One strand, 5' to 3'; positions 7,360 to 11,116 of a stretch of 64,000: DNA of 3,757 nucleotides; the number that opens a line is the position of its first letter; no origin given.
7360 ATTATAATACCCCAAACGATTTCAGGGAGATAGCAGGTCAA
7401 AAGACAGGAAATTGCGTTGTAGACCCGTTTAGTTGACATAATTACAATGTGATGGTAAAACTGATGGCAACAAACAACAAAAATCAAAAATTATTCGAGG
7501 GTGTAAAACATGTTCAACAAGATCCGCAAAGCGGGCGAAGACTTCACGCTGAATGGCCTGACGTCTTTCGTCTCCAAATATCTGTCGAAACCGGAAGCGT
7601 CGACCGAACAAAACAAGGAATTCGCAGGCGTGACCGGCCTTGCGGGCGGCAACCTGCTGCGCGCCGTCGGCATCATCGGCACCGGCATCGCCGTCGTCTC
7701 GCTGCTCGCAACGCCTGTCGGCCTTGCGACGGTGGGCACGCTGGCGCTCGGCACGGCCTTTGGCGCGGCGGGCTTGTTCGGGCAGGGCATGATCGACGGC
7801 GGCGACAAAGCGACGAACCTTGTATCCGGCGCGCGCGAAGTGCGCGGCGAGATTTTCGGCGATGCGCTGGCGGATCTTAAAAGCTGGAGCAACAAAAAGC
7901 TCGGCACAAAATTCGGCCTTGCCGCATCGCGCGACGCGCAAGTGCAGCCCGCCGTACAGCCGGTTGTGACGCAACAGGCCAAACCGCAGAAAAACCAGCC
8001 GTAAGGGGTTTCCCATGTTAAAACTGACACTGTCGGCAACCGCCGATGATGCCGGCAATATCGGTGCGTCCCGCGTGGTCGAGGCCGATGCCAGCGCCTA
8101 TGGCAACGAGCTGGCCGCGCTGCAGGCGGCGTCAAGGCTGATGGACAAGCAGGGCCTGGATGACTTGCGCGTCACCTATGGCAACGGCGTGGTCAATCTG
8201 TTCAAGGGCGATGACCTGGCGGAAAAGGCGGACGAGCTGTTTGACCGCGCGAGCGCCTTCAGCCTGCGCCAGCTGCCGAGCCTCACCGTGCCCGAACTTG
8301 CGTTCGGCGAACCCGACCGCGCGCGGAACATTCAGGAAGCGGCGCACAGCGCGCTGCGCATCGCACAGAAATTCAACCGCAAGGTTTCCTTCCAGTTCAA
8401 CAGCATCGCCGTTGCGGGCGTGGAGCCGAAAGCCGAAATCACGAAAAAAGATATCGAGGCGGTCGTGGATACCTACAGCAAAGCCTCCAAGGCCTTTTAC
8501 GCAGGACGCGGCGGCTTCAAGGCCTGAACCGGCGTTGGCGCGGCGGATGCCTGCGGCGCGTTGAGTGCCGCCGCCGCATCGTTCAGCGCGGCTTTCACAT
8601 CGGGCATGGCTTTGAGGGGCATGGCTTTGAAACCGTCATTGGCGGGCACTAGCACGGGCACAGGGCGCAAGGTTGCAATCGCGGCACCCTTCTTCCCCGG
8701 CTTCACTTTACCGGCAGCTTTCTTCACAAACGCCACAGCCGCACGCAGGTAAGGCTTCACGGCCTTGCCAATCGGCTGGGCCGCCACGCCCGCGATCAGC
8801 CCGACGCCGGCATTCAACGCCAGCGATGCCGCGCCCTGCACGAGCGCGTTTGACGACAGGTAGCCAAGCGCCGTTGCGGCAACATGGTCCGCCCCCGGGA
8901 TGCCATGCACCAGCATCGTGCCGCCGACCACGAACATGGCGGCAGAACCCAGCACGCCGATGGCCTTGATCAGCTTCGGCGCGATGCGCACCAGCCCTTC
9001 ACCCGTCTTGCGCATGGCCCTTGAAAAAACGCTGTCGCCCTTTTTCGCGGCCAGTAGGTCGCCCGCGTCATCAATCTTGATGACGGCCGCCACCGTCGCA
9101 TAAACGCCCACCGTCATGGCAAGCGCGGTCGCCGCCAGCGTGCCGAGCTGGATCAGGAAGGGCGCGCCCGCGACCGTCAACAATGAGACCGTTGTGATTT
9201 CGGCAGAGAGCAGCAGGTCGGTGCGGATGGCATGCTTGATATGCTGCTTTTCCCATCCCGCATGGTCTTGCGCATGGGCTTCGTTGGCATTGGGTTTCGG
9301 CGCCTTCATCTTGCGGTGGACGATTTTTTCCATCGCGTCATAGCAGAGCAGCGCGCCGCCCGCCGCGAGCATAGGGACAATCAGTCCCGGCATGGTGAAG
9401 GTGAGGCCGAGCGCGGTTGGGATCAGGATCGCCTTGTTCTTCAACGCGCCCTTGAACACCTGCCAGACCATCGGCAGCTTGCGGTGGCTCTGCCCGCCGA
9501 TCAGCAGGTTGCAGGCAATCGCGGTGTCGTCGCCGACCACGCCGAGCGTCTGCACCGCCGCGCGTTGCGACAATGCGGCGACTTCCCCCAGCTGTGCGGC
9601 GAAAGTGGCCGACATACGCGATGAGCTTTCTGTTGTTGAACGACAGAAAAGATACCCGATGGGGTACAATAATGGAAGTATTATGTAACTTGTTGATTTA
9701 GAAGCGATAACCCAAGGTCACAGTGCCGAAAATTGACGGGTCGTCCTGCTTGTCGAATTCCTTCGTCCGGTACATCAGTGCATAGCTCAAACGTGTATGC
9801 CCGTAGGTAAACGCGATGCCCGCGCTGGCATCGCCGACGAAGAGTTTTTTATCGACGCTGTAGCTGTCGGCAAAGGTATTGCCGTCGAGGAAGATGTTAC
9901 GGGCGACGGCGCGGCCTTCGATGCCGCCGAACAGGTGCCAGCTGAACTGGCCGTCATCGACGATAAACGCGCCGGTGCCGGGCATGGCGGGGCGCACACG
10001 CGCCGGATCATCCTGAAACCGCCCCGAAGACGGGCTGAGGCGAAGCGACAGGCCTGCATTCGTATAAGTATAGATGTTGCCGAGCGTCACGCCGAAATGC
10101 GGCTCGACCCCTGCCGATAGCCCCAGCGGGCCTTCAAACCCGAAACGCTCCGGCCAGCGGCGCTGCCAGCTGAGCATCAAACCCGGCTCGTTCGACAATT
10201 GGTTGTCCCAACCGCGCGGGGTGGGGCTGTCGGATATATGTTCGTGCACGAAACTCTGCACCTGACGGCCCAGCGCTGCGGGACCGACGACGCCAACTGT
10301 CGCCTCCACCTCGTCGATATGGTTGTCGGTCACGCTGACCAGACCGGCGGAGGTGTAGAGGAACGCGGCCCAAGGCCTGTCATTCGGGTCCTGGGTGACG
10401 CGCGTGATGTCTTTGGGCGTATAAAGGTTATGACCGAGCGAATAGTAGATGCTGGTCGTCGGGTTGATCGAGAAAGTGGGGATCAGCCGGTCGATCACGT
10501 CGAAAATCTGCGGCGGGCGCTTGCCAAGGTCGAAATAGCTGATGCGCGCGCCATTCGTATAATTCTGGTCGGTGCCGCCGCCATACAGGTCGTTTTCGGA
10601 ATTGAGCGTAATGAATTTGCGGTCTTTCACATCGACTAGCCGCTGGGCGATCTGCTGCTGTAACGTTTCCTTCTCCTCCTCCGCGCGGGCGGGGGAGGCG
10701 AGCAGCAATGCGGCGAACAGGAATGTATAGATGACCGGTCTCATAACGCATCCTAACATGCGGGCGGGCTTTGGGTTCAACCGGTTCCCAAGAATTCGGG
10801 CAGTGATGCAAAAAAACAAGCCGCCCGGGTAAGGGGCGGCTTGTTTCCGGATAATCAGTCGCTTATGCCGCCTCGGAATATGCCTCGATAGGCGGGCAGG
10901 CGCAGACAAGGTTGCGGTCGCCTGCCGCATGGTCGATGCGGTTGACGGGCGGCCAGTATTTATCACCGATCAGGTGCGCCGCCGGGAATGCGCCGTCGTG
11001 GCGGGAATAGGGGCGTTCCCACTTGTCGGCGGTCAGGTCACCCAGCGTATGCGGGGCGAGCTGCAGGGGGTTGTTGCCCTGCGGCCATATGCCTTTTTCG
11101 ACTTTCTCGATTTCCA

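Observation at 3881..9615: Array of four diverged DUF808/YedI-type membrane paralogues on one strand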

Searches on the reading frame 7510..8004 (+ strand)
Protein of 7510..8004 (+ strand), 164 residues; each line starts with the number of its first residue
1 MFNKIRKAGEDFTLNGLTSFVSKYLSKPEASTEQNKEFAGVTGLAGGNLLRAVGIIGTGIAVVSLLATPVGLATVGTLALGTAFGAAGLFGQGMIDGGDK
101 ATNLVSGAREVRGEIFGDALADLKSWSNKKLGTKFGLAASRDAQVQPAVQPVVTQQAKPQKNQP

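Call 3: search_protein_families(library=pfam, proteins=[window:7510-8004:+], max_evalue=0.01)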
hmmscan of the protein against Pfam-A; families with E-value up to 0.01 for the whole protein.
window:7510-8004:+ (164 aa): 0 families

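Call 4: search_protein_families(library=ncbifam, proteins=[window:7510-8004:+], max_evalue=0.01)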
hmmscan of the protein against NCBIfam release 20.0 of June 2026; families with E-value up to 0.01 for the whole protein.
window:7510-8004:+ (164 aa): 0 families

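Call 27: search_protein_families(library=phrogs, proteins=[window:7510-8004:+], max_evalue=0.01)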
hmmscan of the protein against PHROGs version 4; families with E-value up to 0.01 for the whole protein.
window:7510-8004:+ (164 aa): 0 families

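Call 63: find_homologous_proteins(query=window:7510-8004:+, max_evalue=0.001)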
Query window:7510-8004:+ (164 aa): 10 proteins with E <= 0.001 among 616 candidates.
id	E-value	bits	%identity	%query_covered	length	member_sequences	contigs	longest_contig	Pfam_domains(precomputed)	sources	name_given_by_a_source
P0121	1.2e-97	342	100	100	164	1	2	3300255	-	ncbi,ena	-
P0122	3.6e-87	308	90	100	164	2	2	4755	-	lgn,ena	-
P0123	1.0e-83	297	86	100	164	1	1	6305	-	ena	-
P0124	4.7e-82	292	83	100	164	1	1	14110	-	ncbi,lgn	-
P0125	1.7e-75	270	82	95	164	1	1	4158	-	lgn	-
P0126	6.5e-73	262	80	95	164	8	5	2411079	-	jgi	jgi:hypothetical protein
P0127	2.6e-72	260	80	95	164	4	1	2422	-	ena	-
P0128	5.3e-71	256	78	95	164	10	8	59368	-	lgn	-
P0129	1.5e-69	251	77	95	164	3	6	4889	-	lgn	-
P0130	6.8e-26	109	74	52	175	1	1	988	PF01906.24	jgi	-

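Call 64: find_encoding_contigs(protein=P0121, flank=1000, max_places=2)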
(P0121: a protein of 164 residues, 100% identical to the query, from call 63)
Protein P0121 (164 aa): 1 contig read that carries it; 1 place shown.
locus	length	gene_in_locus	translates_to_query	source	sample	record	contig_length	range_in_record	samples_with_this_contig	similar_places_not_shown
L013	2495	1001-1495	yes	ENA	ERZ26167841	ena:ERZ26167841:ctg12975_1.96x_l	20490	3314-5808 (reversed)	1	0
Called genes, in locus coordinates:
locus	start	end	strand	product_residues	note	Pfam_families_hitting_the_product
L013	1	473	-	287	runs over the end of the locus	PF05661:DUF808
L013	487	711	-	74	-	PF05661:DUF808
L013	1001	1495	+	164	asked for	-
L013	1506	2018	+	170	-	-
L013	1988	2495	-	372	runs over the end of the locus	PF05661:DUF808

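Call 72: search_protein_families(library=padloc, proteins=[window:7510-8004:+], max_evalue=0.01)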
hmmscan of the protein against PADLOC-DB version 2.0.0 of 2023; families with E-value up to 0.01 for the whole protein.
window:7510-8004:+ (164 aa): 0 families

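Call 79: search_protein_families(library=pfam, proteins=[window:7510-8004:+], max_evalue=10)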
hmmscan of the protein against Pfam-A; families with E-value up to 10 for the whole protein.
window:7510-8004:+ (164 aa): 0 families

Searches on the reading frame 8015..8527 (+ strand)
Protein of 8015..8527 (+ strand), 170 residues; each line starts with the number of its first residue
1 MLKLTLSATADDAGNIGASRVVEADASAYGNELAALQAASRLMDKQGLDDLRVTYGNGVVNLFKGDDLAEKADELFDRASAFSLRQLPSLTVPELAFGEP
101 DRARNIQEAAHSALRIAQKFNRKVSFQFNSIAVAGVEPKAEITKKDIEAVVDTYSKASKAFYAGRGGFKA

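Call 3: search_protein_families(library=pfam, proteins=[window:8015-8527:+], max_evalue=0.01)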
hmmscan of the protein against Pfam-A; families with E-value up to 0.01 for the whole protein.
window:8015-8527:+ (170 aa): 0 families

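Call 4: search_protein_families(library=ncbifam, proteins=[window:8015-8527:+], max_evalue=0.01)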
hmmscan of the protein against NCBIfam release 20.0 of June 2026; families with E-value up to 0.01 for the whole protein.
window:8015-8527:+ (170 aa): 0 families

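Call 27: search_protein_families(library=phrogs, proteins=[window:8015-8527:+], max_evalue=0.01)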
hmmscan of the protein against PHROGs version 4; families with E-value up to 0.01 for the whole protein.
window:8015-8527:+ (170 aa): 0 families

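Call 69: find_homologous_proteins(query=window:8015-8527:+, max_evalue=0.001)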
Query window:8015-8527:+ (170 aa): 9 proteins with E <= 0.001 among 231 candidates.
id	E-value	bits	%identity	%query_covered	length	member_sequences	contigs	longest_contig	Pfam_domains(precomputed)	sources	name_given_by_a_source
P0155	6.1e-101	353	100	100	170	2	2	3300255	-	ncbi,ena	-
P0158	8.3e-86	303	86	100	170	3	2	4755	-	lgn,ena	-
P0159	7.3e-75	268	76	100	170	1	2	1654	-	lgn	-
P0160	1.2e-69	251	74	100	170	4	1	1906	-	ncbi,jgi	jgi:hypothetical protein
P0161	5.4e-69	249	72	100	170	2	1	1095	-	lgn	-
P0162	1.9e-66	241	71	99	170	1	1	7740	-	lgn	-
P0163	6.8e-66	239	71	100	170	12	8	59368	-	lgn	-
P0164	7.2e-66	239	71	100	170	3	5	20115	-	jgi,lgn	jgi:hypothetical protein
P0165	1.3e-62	228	71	92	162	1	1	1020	-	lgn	-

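Call 72: search_protein_families(library=padloc, proteins=[window:8015-8527:+], max_evalue=0.01)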
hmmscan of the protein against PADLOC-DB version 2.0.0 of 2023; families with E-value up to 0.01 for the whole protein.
window:8015-8527:+ (170 aa): 0 families

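Call 76: predict_structure(alignment_id=A4)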
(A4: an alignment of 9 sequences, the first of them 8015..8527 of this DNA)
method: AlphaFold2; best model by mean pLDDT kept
length: 170 residues; sequences in the alignment: 9
mean_pLDDT: 77.1   pTM: 0.69
mean pLDDT of the five models: 77.1, 76.1, 65.4, 65.4, 64.3
residues with pLDDT >= 90: 25; 70-90: 102; 50-70: 23; < 50: 20
segments of 3 or more residues with pLDDT < 50: 6-20, 167-170
pLDDT, mean of each block of 10 residues (from residue 1): 47 39 65 84 82 82 89 87 66 79 87 88 89 89 89 89 61
secondary structure, 60 per line:
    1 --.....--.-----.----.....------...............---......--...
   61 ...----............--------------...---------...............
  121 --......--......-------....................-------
elements in order: E3-7 E21-25 H32-46 E50-55 E58-63 H68-79 E94-96 H106-120 E123-128 E131-136 H144-163

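Call 78: fold_search(model_id=the predicted structure, library=pdb)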
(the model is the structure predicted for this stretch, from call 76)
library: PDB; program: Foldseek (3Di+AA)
matches with E <= 10: 773; with E <= 0.001: 0
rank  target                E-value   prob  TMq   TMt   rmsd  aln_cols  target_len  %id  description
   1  5awe                  2.4e-02  0.25  0.19  0.16  15.6       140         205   16  Crystal structure of a hypothetical protein, TTHA0829 from Thermus thermophilus HB8, composed of cystathionine-beta-synt (released 2016-05-18)
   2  1zfj                  3.0e-02  0.21  0.19  0.08  13.7       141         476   16  INOSINE MONOPHOSPHATE DEHYDROGENASE (IMPDH; EC 1.1.1.205) FROM STREPTOCOCCUS PYOGENES (released 2000-03-29)
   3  1yav_B                3.9e-02  0.15  0.17  0.21  14.6       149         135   13  Crystal structure of CBS domain-containing protein ykuL from Bacillus subtilis (released 2004-12-28)
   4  7oj1_B                4.4e-02  0.16  0.17  0.08  12.9       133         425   16  Bacillus subtilis IMPDH in complex with Ap4A (released 2022-09-14)
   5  9iac_B                6.1e-02  0.18  0.19  0.13  12.8       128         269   14  Structure of the Argonaute-associated Cas4 family protein 1 (ACE1) from Microcystis aeruginosa (MaACE1) (released 2025-04-23)
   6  3kpb_A                7.4e-02  0.18  0.19  0.25  13.7       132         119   15  Crystal Structure of the CBS domain pair of protein MJ0100 in complex with 5 -methylthioadenosine and S-adenosyl-L-met (released 2010-01-12)
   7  9s4y_B                7.4e-02  0.14  0.18  0.16  16.4       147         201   15  AcuB from Geobacillus stearothermophilus with Ap4A (released 2026-02-25)
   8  5ezv_E                7.9e-02  0.12  0.20  0.13  15.4       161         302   13  X-ray crystal structure of AMP-activated protein kinase alpha-2/alpha-1 RIM chimaera (alpha-2(1-347)/alpha-1(349-401)/ (released 2016-03-09)
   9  9iac_A                8.5e-02  0.15  0.18  0.13  12.9       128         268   14  Structure of the Argonaute-associated Cas4 family protein 1 (ACE1) from Microcystis aeruginosa (MaACE1) (released 2025-04-23)
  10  9s4y_A                9.6e-02  0.13  0.20  0.18  16.8       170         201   14  AcuB from Geobacillus stearothermophilus with Ap4A (released 2026-02-25)
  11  7pmz_O                1.1e-01  0.13  0.19  0.09  16.5       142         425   15  Crystal structure of Streptomyces coelicolor guaB (IMP dehydrogenase) bound to ATP and ppGpp at 2.0 A resolution (released 2022-05-11)
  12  4gqy_B                1.1e-01  0.11  0.17  0.20  15.6       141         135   17  Crystal structure of CBSX2 in complex with AMP (released 2013-07-24)
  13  7lv7_A                1.4e-01  0.06  0.14  0.10  14.3       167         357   10  Crystal Structure of Branched-chain amino acid aminotransferase from Giardia lamblia ATCC 50803 (released 2021-03-17)
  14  4r9o_C                1.5e-01  0.12  0.20  0.13  15.8       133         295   14  Crystal Structure of Putative Aldo/Keto Reductase from Salmonella enterica (released 2014-09-17)
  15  8acu_F                1.5e-01  0.09  0.17  0.20  14.8       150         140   13  Structure of Bacillus subtilis Rel in complex with DarB (released 2023-07-19)
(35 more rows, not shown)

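Call 79: search_protein_families(library=pfam, proteins=[window:8015-8527:+, P0163], max_evalue=10)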
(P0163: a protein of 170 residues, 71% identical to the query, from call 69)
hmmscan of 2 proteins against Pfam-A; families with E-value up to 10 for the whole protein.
window:8015-8527:+ (170 aa): 1 family
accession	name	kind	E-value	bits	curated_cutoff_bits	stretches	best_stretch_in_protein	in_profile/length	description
PF10979.13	DUF2786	-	0.18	12.2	23.9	1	34-49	24-39/40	Protein of unknown function (DUF2786)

P0163 (170 aa): 0 families

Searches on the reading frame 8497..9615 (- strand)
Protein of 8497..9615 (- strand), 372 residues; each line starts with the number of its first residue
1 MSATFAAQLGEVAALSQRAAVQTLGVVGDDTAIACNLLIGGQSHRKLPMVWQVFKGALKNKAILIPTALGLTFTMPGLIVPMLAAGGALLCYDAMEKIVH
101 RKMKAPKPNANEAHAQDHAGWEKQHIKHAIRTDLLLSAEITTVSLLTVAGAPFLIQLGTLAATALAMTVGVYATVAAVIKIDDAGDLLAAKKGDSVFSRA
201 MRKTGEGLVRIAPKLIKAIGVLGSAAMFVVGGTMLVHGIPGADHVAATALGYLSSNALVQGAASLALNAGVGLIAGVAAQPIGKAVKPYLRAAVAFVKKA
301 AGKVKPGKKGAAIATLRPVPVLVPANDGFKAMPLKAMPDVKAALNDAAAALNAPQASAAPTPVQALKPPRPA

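Call 3: search_protein_families(library=pfam, proteins=[window:8497-9615:-], max_evalue=0.01)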
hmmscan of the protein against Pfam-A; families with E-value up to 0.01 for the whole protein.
window:8497-9615:- (372 aa): 1 family
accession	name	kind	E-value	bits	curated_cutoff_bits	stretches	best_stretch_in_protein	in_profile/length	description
PF05661.17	DUF808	-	2.9e-68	230.6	28.4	1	5-278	17-298/302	Protein of unknown function (DUF808)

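Call 4: search_protein_families(library=ncbifam, proteins=[window:8497-9615:-], max_evalue=0.01)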
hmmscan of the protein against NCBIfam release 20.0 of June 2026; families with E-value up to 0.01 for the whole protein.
window:8497-9615:- (372 aa): 1 family
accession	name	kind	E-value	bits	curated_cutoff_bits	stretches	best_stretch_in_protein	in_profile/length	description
NF007476.0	PRK10062.1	equivalog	8.3e-56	189.5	475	1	6-278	14-287/303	hypothetical protein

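Call 72: search_protein_families(library=padloc, proteins=[window:8497-9615:-], max_evalue=0.01)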
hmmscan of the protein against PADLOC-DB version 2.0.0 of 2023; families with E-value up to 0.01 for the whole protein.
window:8497-9615:- (372 aa): 0 families

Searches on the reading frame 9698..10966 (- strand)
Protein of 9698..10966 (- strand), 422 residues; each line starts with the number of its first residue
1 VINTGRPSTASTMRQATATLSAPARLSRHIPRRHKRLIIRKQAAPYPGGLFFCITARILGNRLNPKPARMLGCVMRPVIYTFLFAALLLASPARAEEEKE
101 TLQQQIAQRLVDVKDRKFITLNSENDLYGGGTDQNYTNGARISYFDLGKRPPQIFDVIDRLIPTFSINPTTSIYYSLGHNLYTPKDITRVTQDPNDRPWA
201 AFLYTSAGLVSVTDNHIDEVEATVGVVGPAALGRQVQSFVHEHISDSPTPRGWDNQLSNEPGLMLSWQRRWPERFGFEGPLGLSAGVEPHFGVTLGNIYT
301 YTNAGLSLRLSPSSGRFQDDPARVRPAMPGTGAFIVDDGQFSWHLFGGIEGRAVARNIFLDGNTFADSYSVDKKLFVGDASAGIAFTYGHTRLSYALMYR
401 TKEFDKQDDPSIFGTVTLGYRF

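Call 3: search_protein_families(library=pfam, proteins=[window:9698-10966:-], max_evalue=0.01)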
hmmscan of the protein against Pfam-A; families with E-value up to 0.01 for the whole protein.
window:9698-10966:- (422 aa): 1 family
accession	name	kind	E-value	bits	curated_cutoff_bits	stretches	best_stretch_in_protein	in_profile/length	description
PF09982.15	LpxR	-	8.5e-88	294.8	26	1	83-422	2-323/323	Outer membrane protein LpxR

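Call 4: search_protein_families(library=ncbifam, proteins=[window:9698-10966:-], max_evalue=0.01)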
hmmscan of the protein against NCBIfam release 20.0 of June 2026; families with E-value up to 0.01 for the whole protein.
window:9698-10966:- (422 aa): 0 families
